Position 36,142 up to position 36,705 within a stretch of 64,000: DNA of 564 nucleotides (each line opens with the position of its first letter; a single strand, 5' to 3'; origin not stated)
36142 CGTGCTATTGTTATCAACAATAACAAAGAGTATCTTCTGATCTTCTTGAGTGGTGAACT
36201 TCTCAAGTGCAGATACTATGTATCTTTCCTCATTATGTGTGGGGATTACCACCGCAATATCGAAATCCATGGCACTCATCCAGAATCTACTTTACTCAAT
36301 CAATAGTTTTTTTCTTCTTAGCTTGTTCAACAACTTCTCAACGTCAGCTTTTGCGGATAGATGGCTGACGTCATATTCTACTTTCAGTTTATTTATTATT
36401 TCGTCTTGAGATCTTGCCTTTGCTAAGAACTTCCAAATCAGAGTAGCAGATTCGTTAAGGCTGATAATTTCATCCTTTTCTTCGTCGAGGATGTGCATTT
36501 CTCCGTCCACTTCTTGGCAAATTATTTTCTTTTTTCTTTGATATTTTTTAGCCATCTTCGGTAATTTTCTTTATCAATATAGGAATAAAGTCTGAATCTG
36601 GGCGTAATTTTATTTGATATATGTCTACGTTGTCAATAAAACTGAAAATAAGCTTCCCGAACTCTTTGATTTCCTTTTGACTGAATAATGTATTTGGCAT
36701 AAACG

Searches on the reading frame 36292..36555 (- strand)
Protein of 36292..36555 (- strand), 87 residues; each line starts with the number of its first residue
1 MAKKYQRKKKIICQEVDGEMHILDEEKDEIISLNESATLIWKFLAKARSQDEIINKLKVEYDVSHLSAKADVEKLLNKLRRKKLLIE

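Call 3: search_protein_families(library=pfam, proteins=[window:36292-36555:-], max_evalue=0.01)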
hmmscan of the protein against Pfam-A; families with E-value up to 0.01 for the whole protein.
window:36292-36555:- (87 aa): 1 family
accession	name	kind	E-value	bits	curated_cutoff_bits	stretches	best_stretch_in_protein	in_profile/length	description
PF05402.18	PqqD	-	1.7e-16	60.7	23.4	1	21-85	3-67/67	Coenzyme PQQ synthesis protein D (PqqD)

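Call 5: search_protein_families(library=ncbifam, proteins=[window:36292-36555:-], max_evalue=0.01)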
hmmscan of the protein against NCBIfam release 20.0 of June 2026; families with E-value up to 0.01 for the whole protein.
window:36292-36555:- (87 aa): 7 families
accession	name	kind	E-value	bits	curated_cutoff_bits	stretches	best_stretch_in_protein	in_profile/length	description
NF033530.1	lasso_PqqD_Strm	exception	2.8e-13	49.9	70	1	9-84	2-77/78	lasso peptide biosynthesis PqqD family chaperone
NF033536.1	lasso_PqqD_Bac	exception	1.5e-09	37.9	80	1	4-85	5-86/88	lasso peptide biosynthesis PqqD family chaperone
TIGR03859.1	PQQ_PqqD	equivalog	6.4e-08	32.4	46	1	28-85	24-80/81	pyrroloquinoline quinone biosynthesis peptide chaperone PqqD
TIGR04302.1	geo_PqqD_fam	equivalog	4.6e-06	27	100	1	29-84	45-99/102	GeoRSP system PqqD family peptide chaperone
NF050069.2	PqqD_rel_WgkC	exception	2.8e-05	24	110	1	7-84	8-85/103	PqqD family peptide maturation chaperone WgkC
NF002535.0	PRK02079.1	equivalog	3e-05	23.7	101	1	29-83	34-87/92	pyrroloquinoline quinone biosynthesis peptide chaperone PqqD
TIGR04248.1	SCM_PqqD_rel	equivalog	0.0019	18.4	100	1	15-80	11-76/84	SynChlorMet cassette protein ScmD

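Call 43: search_solved_structures(query=window:36292-36555:-, max_evalue=1, show_alignments=3)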
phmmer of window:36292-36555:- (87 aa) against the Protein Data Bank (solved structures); distinct sequences matched with E-value up to 1: 5.
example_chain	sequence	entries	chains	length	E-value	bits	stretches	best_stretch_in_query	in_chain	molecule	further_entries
6jx3_B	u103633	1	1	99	0.0006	23.3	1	6-82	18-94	TfuB1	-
5v1u_A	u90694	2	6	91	0.00063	23.3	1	11-85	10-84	TbiB1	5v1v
9x8z_B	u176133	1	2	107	0.041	17.5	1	9-80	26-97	PqqD family protein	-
9x90_B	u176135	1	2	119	0.46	14.2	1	11-85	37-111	Lasso peptide biosynthesis PqqD family chaperone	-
2d2z_A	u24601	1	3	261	0.87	13.3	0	33-80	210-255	Chloride intracellular channel protein 4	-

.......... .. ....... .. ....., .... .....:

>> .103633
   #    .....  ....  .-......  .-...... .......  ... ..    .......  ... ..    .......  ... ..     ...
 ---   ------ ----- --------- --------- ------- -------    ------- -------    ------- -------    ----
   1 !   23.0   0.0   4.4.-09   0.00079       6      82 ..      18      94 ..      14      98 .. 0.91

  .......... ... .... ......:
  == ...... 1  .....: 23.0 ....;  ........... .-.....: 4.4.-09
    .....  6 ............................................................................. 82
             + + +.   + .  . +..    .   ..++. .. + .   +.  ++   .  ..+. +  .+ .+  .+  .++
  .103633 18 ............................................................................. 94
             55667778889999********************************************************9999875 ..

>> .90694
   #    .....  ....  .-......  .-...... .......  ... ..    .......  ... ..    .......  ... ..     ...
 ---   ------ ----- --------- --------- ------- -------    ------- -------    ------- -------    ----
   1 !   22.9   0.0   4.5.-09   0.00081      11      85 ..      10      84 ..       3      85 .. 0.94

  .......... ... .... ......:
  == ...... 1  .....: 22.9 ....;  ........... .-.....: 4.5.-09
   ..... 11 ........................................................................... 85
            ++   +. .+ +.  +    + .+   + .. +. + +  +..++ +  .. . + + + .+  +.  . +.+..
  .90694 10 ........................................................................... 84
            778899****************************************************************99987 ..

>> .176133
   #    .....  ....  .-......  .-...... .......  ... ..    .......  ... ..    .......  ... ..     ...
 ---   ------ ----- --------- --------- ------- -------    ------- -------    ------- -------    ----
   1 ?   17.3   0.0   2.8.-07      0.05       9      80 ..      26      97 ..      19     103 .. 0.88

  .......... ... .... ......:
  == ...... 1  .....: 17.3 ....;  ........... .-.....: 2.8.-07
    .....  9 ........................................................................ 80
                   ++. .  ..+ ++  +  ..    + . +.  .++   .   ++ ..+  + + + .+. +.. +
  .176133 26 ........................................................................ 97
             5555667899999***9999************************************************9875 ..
